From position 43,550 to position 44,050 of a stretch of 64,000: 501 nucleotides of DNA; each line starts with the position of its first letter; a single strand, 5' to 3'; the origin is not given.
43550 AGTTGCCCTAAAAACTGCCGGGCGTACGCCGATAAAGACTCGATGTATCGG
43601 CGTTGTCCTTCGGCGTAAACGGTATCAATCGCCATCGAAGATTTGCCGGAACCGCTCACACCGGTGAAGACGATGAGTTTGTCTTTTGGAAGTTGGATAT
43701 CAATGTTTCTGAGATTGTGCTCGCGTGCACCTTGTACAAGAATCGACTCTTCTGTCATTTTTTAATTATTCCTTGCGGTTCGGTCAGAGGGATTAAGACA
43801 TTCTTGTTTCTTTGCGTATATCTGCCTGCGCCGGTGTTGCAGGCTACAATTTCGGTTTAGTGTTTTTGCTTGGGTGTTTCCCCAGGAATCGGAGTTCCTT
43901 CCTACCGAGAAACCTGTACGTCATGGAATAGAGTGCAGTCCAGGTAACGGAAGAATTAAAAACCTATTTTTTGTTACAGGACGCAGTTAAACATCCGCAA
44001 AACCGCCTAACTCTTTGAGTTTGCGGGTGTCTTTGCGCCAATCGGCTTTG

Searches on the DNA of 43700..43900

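Call 33: search_rna_families(source=window, start=43700, end=43900, threshold=evalue, max_evalue=10)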
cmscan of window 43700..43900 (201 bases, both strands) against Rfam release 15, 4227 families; matches with E-value up to 10: 2.
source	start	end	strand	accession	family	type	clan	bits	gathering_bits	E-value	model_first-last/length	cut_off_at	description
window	43796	43811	+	RF03210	mir-7359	Gene; miRNA;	-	13.4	90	9.9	20-35/56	no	mir-7359 microRNA precursor family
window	43783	43851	+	RF00079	OmrA-B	Gene; sRNA;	-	11.8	40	9.5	1-87/87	no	OmrA-B family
